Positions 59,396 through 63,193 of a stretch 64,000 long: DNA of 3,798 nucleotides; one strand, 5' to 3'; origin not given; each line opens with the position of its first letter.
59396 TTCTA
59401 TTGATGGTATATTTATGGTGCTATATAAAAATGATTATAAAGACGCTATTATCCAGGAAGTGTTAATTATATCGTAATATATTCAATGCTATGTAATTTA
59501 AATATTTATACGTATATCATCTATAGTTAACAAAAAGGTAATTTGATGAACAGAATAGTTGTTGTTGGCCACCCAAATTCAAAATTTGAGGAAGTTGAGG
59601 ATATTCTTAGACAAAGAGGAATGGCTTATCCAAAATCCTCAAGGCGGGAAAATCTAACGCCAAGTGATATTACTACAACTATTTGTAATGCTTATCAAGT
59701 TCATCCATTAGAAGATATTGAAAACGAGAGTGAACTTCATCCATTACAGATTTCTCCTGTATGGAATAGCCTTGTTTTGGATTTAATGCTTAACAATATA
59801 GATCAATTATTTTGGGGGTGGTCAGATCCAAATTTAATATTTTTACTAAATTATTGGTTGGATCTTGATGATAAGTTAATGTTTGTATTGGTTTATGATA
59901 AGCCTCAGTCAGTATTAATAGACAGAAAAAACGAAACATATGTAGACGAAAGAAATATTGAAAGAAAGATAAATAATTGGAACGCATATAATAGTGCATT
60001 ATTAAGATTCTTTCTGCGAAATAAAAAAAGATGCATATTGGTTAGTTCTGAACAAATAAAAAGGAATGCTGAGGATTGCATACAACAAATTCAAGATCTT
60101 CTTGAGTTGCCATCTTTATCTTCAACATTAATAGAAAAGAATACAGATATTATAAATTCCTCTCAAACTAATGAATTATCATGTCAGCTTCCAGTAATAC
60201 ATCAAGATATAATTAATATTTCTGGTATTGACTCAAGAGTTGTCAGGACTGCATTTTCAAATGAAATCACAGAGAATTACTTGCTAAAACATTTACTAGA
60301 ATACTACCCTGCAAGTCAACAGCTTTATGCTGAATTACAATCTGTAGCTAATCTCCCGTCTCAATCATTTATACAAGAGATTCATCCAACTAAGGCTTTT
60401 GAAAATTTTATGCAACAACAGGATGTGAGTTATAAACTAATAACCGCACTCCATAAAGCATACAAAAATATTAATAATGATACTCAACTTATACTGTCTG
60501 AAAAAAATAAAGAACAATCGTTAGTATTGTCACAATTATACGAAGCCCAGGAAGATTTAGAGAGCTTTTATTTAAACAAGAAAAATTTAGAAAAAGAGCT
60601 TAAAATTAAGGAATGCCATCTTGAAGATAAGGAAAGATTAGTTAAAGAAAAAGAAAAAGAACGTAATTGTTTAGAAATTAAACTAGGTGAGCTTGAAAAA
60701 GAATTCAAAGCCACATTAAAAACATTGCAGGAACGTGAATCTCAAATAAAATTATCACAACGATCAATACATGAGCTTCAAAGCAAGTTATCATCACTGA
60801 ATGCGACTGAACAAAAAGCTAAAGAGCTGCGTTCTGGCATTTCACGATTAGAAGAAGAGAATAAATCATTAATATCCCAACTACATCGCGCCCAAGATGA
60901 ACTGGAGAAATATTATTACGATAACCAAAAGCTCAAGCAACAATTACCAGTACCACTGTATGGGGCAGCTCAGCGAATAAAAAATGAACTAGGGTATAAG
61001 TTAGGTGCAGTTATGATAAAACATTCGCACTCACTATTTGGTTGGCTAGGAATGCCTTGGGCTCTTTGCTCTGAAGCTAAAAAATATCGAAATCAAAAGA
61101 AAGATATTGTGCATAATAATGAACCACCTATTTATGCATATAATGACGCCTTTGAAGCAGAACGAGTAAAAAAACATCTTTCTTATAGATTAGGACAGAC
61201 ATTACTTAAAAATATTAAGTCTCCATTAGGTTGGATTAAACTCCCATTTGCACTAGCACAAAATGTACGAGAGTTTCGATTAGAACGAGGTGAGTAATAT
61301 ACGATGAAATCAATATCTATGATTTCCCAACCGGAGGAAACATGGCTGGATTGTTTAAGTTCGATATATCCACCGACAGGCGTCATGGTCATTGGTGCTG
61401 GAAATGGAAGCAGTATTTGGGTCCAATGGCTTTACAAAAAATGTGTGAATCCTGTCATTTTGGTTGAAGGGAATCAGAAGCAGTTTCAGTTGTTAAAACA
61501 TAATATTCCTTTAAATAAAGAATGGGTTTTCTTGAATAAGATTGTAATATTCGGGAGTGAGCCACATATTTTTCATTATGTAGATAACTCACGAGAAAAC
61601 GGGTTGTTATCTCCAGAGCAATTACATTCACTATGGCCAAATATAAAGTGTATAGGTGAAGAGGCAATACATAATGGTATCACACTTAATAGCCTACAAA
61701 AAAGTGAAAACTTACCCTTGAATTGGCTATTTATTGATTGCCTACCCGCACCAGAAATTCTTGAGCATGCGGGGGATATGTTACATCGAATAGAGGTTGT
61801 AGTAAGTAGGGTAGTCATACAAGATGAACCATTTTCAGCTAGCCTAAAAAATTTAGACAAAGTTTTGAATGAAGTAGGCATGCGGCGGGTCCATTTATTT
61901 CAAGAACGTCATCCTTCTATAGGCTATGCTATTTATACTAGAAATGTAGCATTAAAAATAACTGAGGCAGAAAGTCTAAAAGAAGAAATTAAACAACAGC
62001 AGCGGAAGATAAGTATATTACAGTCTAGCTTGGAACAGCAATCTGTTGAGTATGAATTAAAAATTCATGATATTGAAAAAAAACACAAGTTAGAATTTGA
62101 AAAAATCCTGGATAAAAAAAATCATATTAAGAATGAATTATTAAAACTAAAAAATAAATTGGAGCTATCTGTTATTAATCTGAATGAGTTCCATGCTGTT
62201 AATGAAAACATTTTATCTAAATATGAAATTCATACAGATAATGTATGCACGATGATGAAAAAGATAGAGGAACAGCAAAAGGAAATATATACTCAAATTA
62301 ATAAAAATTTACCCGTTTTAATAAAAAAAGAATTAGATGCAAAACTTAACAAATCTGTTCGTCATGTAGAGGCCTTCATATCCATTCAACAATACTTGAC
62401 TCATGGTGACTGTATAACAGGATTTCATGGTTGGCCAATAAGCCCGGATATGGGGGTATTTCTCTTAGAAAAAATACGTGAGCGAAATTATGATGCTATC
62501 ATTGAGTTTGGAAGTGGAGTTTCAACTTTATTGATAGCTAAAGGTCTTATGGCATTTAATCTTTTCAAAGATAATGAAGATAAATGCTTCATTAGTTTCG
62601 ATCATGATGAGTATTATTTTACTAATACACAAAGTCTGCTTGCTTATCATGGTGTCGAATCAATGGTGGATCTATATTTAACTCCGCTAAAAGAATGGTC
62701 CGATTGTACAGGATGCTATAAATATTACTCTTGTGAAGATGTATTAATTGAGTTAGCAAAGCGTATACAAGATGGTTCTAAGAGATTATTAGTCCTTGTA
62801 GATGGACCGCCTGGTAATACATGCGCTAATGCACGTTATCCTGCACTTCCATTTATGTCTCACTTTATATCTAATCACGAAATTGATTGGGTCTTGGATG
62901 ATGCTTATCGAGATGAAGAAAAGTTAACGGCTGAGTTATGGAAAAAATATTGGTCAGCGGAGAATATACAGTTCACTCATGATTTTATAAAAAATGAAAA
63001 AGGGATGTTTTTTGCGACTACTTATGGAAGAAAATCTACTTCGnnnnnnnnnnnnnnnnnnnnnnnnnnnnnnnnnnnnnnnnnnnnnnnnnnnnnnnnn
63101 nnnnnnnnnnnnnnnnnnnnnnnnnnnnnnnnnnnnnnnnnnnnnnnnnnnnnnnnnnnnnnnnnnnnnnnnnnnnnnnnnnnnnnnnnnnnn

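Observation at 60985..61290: Tandem ~35-residue C-terminal motif in region 2 protein A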

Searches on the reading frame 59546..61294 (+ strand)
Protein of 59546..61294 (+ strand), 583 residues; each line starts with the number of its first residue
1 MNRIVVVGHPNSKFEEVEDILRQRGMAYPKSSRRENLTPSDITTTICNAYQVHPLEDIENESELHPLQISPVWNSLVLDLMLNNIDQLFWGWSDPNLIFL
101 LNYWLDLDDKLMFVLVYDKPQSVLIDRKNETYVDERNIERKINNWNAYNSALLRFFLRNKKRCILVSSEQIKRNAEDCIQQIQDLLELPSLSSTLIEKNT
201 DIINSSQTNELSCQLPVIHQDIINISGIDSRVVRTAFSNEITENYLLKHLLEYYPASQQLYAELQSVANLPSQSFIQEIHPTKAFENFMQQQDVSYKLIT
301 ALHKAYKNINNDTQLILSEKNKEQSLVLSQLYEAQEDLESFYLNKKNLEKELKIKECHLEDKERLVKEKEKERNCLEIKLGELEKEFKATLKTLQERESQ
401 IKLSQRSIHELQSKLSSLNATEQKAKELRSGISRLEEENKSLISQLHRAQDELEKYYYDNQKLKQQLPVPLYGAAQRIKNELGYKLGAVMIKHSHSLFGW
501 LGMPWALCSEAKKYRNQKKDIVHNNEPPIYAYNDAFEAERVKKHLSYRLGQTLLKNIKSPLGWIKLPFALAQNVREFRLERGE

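Call 7: profile_search(protein=window:59546-61294:+)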
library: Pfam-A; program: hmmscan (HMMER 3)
A. the first sequence (583 residues): domains with independent E <= 10: 7; with E <= 0.001: 0
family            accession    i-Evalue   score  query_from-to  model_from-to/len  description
Lebercilin        PF15619.11       0.31    11.0     301-440        47-187/193  Ciliary protein causing Leber congenital amaurosis disease
ATG16             PF08614.16        0.5    10.9     314-446        71-188/200  Autophagy protein 16 (ATG16)
COS               PF18568.6        0.58    10.7     271-289        23-41/52  TRIM C-terminal subgroup One Signature domain
Rod_CreS          PF19220.6        0.73     9.3     298-463        17-182/359  Crescentin, rod domain
HP0268            PF18618.6        0.86    10.4     320-367        11-60/80  HP0268
DUF4795           PF16043.11        1.1     9.1     298-419        15-130/208  Domain of unknown function (DUF4795)
UMP1              PF05348.16        1.8     9.2     425-485         7-63/118  Proteasome maturation factor UMP1

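Call 8: search_protein_families(proteins=[window:59546-61294:+], library=ncbifam, max_evalue=1)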
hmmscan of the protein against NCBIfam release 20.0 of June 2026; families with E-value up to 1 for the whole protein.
window:59546-61294:+ (583 aa): 6 families
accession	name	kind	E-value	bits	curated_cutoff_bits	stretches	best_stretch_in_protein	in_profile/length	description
NF058596.1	CJJ1420_fam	subfamily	1.4e-07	30.9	600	1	474-559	7-99/596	O-methyl phosphoramidate transferase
TIGR02168.1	SMC_prok_B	equivalog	1.6e-05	22.9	567.35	1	311-465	284-477/1181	chromosome segregation protein SMC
NF045487.1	ASRP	equivalog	5.8e-05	21.9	300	1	333-462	317-447/593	archaea-specific SMC-related protein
TIGR02169.1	SMC_prok_A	equivalog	6.9e-05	20.7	729.4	1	313-466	307-464/1165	chromosome segregation protein SMC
TIGR04211.1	SH3_and_anchor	equivalog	0.0079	15.8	65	1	378-466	73-161/198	TIGR04211 family SH3 domain-containing protein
NF003127.0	PRK04046.1-3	equivalog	0.019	14.7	333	1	130-228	83-182/227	translation initiation factor IF-6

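Call 10: search_solved_structures(query=window:59546-61294:+, max_evalue=1)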
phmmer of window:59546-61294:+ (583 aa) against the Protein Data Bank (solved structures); distinct sequences matched with E-value up to 1: 2.
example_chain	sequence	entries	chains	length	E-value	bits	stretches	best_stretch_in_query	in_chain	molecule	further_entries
4rsi_B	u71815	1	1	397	0.25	13.2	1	391-455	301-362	Structural maintenance of chromosomes protein 4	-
8g2z_1F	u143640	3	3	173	0.54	12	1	305-389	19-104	CFAP182A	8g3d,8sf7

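Call 27: predict_structure(protein=window:59546-61294:+)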
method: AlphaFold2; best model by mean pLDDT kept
length: 583 residues; sequences in the alignment: 1
mean_pLDDT: 42.1   pTM: 0.27
mean pLDDT of the five models: 42.1, 40.6, 38.2, 36.1, 34.4
residues with pLDDT >= 90: 0; 70-90: 55; 50-70: 67; < 50: 461
segments of 3 or more residues with pLDDT < 50: 1-344, 351-362, 466-548, 556-562, 578-583
pLDDT, mean of each block of 10 residues (from residue 1): 28 40 37 36 31 26 25 29 29 27 30 34 32 33 36 38 35 36 33 33 29 25 27 29 35 36 34 31 35 38 37 35 38 40 46 41 57 63 72 74 80 75 80 81 70 65 49 40 43 41 42 39 36 38 47 49 52 50 39
secondary structure, 60 per line:
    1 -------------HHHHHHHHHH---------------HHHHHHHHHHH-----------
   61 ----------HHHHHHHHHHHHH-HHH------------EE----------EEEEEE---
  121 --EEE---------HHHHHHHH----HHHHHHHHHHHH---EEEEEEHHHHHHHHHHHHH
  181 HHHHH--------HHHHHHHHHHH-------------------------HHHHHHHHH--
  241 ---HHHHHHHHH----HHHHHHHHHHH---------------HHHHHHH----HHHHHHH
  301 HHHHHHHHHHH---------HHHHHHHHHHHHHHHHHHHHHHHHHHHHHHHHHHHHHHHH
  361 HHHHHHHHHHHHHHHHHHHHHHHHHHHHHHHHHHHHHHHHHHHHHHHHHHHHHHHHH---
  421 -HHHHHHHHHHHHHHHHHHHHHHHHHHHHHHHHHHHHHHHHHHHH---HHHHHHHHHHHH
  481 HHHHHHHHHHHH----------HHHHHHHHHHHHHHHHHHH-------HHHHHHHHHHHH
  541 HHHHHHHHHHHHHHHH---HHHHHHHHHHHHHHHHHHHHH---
elements in order: H14-23 H39-49 H71-83 E112-117 E123-125 H135-142 H147-158 E162-167 H168-185 H194-204 H230-238 H244-252 H257-267 H283-289 H294-311 H321-417 H422-465 H469-492 H503-521 H529-556 H560-580

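Call 31: profile_search(alignment_id=A2)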
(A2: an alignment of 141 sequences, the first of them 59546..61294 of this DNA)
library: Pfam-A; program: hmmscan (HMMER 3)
A. the first sequence (583 residues): domains with independent E <= 10: 7; with E <= 0.001: 0
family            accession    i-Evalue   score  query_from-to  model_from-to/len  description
Lebercilin        PF15619.11       0.31    11.0     301-440        47-187/193  Ciliary protein causing Leber congenital amaurosis disease
ATG16             PF08614.16        0.5    10.9     314-446        71-188/200  Autophagy protein 16 (ATG16)
COS               PF18568.6        0.58    10.7     271-289        23-41/52  TRIM C-terminal subgroup One Signature domain
Rod_CreS          PF19220.6        0.73     9.3     298-463        17-182/359  Crescentin, rod domain
HP0268            PF18618.6        0.86    10.4     320-367        11-60/80  HP0268
DUF4795           PF16043.11        1.1     9.1     298-419        15-130/208  Domain of unknown function (DUF4795)
UMP1              PF05348.16        1.8     9.2     425-485         7-63/118  Proteasome maturation factor UMP1
B. every sequence of the alignment scanned on its own (141 sequences): families by number of members that match
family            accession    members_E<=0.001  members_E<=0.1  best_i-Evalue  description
INO80F            PF24245.1                  1              18        6.8e-04  INO80 complex subunit F
ATG16             PF08614.16                 1               3        2.3e-05  Autophagy protein 16 (ATG16)
CALCOCO1          PF07888.16                 1               1        5.3e-04  Calcium binding and coiled-coil domain (CALCOCO1) like
XRCC4_CC          PF21924.1                  0               6        5.0e-03  XRCC4 coiled-coil
Mis12             PF05859.17                 0               2        5.9e-03  Mis12 protein
OVT1              PF24423.1                  0               2        6.7e-03  Major antigen, helical domain
Macoilin          PF09726.14                 0               2        1.2e-02  Macoilin family
Filament          PF00038.26                 0               2        1.2e-02  Intermediate filament protein
GAS               PF13851.11                 0               2        2.5e-02  Growth-arrest specific micro-tubule binding
AATF-Che1         PF13339.11                 0               1        1.2e-03  Apoptosis antagonizing transcription factor
Bap31_Bap29_C     PF18035.6                  0               1        1.9e-03  Bap31/Bap29 cytoplasmic coiled-coil domain
Cluap1            PF10234.14                 0               1        1.9e-03  Clusterin-associated protein-1
Sulfotransfer_3   PF13469.12                 0               1        2.7e-03  Sulfotransferase family
KIF21A_4th        PF25764.1                  0               1        3.7e-03  KIF21A-like domain
Glyco_hydro_106   PF17132.9                  0               1        3.7e-03  alpha-L-rhamnosidase
zf-C4H2           PF10146.14                 0               1        5.2e-03  Zinc finger-containing protein
DUF4686           PF15742.10                 0               1        5.8e-03  Domain of unknown function (DUF4686)
HMMR_N            PF15905.10                 0               1        6.1e-03  Hyaluronan mediated motility receptor N-terminal
NFACT_N           PF05833.16                 0               1        6.3e-03  NFACT N-terminal and middle domains
HAP1_N            PF04849.18                 0               1        7.4e-03  HAP1 N-terminal conserved region

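Call 45: predict_structure(alignment_id=A2)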
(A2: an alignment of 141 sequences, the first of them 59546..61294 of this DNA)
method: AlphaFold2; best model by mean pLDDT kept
length: 583 residues; sequences in the alignment: 141
mean_pLDDT: 85.4   pTM: 0.59
mean pLDDT of the five models: 85.4, 85.0, 85.0, 84.8, 84.1
residues with pLDDT >= 90: 393; 70-90: 79; 50-70: 60; < 50: 51
segments of 3 or more residues with pLDDT < 50: 204-213, 398-403, 405-431, 460-466
pLDDT, mean of each block of 10 residues (from residue 1): 96 96 95 98 98 97 97 97 97 98 97 97 85 92 98 98 97 93 90 63 50 61 92 89 94 98 97 87 94 94 94 94 94 94 94 90 83 76 69 53 42 39 45 54 64 58 51 90 96 95 96 93 82 92 96 95 94 96 85
secondary structure, 60 per line:
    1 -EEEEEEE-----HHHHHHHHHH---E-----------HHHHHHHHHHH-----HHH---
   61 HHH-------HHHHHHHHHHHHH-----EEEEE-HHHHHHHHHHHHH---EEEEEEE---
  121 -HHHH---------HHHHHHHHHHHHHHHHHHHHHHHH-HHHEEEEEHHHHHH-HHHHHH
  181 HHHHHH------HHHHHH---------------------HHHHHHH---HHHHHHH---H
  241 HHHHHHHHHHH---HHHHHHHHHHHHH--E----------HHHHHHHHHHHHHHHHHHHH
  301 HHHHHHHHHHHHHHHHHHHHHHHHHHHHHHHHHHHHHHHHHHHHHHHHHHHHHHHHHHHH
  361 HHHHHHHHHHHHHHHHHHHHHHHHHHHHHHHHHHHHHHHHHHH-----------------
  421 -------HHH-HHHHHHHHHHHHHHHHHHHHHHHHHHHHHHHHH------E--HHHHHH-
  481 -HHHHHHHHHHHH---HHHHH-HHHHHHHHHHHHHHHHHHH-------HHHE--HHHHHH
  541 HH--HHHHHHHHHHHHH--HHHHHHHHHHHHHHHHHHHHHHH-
elements in order: E2-8 H14-23 H39-49 H71-83 E89-93 H95-107 E111-117 H122-125 H135-158 E163-167 H168-173 H175-186 H193-198 H220-226 H230-236 H240-251 H255-267 H281-403 H432-464 H474-479 H482-493 H497-501 H503-521 H535-542 H545-557 H560-582

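Call 91: fold_search(model_id=the predicted structure, library=afdb50)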
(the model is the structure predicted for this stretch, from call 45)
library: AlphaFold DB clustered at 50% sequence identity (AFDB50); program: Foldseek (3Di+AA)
matches with E <= 10: 1122; with E <= 0.001: 446
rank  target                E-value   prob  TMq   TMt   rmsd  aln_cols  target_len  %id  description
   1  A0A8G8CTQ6            2.8e-72  1.00  0.59  0.59  32.5       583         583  100  KfiB protein [Escherichia coli]
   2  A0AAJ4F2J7            5.6e-41  1.00  0.55  0.54  17.0       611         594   41  Sulfotransferase family protein
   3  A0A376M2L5            4.6e-40  1.00  0.53  0.53  22.9       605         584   39  KfiB protein [Escherichia coli]
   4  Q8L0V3                3.4e-38  1.00  0.55  0.59  70.8       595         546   35  Uncharacterized protein kfoB [Escherichia coli]
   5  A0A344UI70            6.3e-37  1.00  0.51  0.50  25.2       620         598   35  Uncharacterized protein [Chromobacterium phragmitis]
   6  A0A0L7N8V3            2.8e-34  1.00  0.42  0.39  23.6       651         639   31  Chromosome partitioning protein ParA [Comamonas testosteroni]
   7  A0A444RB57            2.3e-33  1.00  0.44  0.44  53.8       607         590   30  KfiB protein [Escherichia coli]
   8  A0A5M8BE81            2.3e-32  1.00  0.47  0.51  54.7       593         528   33  Sulfotransferase family protein [Cupriavidus cauae]
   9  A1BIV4                6.6e-32  1.00  0.44  0.37  62.8       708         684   30  Chromosome segregation ATPases-like protein [Chlorobium phaeobacteroides (strain DSM 266 / SMG 266 / 2430)]
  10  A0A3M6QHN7            8.1e-32  1.00  0.39  0.31  41.4       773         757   27  Chromosome partitioning protein ParA [Corticibacter populi]
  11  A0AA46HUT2            1.8e-31  1.00  0.45  0.53  35.5       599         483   28  Sulfotransferase family protein [Caldimonas thermodepolymerans]
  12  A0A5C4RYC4            1.8e-31  1.00  0.45  0.42  43.1       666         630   30  Uncharacterized protein [Prosthecochloris vibrioformis]
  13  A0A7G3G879            5.4e-31  1.00  0.43  0.41  31.7       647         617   31  Uncharacterized protein [Iodobacter fluviatilis]
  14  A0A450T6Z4            1.1e-30  1.00  0.39  0.52  27.1       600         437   26  Sulfotransferase family protein [Candidatus Kentrum sp. DK]
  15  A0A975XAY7            3.0e-30  1.00  0.46  0.42  27.8       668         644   29  Chromosome segregation ATPases-like protein [Cupriavidus taiwanensis]
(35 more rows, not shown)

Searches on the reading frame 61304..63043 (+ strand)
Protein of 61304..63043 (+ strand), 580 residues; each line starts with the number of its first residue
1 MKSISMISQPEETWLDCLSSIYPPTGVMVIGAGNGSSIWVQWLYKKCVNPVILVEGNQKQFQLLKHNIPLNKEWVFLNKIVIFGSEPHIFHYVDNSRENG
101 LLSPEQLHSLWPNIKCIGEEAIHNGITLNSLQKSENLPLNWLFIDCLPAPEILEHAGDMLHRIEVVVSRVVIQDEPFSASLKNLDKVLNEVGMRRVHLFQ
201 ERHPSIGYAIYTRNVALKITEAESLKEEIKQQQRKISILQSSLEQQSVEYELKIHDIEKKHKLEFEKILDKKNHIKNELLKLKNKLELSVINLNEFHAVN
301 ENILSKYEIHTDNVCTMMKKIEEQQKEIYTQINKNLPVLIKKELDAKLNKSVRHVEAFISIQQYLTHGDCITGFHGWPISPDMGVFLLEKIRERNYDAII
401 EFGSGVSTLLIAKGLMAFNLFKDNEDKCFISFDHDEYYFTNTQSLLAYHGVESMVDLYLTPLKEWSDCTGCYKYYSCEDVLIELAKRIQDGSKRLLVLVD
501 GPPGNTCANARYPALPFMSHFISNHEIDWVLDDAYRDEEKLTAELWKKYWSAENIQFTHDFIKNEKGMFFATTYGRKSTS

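Call 8: search_protein_families(proteins=[window:61304-63043:+], library=ncbifam, max_evalue=1)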
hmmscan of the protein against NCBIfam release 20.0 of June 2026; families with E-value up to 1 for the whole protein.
window:61304-63043:+ (580 aa): 2 families
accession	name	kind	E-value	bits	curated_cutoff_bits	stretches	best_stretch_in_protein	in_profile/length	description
TIGR01444.1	fkbM_fam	subfamily_domain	0.012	16.1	37.7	1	30-106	5-82/143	FkbM family methyltransferase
NF011781.0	PRK15245.1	equivalog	0.029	13.8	305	1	92-144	158-210/241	type III secretion system effector phosphothreonine lyase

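Call 82: profile_search(protein=window:61304-63043:+)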
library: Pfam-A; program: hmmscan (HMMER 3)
A. the first sequence (580 residues): domains with independent E <= 10: 1; with E <= 0.001: 0
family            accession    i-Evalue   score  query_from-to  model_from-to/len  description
Methyltransf_24   PF13578.12       0.92    10.9     400-463         1-58/105  Methyltransferase domain
